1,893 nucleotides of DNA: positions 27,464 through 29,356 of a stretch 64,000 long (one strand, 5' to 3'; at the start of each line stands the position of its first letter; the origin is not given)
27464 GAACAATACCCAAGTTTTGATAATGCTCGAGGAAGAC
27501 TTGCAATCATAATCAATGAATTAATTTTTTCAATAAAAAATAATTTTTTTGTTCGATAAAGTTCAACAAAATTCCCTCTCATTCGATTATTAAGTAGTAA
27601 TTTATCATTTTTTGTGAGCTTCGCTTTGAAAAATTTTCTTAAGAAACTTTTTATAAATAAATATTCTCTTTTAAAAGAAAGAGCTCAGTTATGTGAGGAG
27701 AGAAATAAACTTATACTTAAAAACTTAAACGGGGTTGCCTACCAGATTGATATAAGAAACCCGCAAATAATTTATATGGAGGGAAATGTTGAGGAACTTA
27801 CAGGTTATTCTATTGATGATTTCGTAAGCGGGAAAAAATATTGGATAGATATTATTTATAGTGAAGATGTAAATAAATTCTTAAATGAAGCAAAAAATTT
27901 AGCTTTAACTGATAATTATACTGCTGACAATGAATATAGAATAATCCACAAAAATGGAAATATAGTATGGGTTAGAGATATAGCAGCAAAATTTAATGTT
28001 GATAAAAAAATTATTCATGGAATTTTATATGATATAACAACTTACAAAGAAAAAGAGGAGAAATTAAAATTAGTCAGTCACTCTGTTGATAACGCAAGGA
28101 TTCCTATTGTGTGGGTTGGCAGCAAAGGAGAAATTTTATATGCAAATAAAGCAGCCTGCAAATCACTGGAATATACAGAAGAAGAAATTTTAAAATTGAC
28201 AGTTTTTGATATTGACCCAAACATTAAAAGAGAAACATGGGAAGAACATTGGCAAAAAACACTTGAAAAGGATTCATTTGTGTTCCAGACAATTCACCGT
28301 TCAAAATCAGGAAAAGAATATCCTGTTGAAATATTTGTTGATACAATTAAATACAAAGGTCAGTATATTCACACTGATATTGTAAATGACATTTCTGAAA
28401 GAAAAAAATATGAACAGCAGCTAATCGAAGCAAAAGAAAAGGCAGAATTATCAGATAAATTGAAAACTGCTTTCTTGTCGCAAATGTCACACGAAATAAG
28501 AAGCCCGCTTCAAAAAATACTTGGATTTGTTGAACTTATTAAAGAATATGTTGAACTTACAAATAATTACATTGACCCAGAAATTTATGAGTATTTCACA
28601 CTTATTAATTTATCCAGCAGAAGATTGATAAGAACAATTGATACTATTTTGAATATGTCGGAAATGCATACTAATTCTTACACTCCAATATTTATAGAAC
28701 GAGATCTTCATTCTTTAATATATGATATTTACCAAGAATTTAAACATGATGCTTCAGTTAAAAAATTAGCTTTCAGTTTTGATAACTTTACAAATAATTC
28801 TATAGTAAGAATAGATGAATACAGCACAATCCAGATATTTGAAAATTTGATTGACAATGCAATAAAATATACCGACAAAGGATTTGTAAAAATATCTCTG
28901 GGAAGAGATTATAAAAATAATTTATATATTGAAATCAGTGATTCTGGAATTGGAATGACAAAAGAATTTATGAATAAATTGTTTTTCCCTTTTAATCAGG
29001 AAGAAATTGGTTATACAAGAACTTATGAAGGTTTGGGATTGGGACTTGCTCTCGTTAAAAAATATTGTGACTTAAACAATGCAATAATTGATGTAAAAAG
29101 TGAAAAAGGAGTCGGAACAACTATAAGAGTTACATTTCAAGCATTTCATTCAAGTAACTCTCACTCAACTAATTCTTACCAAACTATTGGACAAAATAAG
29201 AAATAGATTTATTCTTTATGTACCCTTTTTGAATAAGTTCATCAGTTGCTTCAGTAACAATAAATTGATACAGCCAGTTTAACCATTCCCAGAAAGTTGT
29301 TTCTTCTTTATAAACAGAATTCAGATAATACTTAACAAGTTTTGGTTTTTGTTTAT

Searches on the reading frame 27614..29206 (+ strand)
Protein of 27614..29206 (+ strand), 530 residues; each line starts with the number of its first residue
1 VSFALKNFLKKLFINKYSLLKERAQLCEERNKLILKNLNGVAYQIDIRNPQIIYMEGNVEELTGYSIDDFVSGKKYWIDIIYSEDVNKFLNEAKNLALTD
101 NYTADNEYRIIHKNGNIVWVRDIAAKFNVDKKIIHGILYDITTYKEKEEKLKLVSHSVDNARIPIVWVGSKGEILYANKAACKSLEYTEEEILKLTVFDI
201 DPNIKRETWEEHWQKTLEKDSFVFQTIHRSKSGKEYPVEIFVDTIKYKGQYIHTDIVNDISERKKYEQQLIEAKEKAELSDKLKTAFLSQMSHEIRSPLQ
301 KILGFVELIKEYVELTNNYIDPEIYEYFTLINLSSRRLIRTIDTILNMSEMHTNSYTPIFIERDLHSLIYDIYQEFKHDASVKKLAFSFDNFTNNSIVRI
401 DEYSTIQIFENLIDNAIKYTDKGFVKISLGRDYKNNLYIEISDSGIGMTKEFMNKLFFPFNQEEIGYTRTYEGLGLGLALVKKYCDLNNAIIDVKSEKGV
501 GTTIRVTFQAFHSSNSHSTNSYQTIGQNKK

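Call 42: search_protein_families(library=pfam, proteins=[window:27614-29206:+], max_evalue=0.00001)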
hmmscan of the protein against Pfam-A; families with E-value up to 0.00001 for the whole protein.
window:27614-29206:+ (530 aa): 6 families
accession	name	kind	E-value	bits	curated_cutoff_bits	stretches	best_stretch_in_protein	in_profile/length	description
PF02518.31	HATPase_c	-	4e-22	79.2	26.4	1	404-509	5-108/111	Histidine kinase-, DNA gyrase B-, and HSP90-like ATPase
PF08447.18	PAS_3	-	1.4e-17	64.2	25.6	1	52-132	1-81/89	PAS fold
PF13426.13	PAS_9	-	7.4e-15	55.5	27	1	168-262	7-103/103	PAS domain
PF00512.31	HisKA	-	8.3e-11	42.2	26.9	1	284-351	2-63/66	His Kinase A (phospho-acceptor) domain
PF00989.32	PAS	-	5.4e-10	39.7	22.6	0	156-242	5-93/113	PAS fold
PF08448.16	PAS_4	-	3.8e-07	30.7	23.1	1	159-242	2-85/110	PAS fold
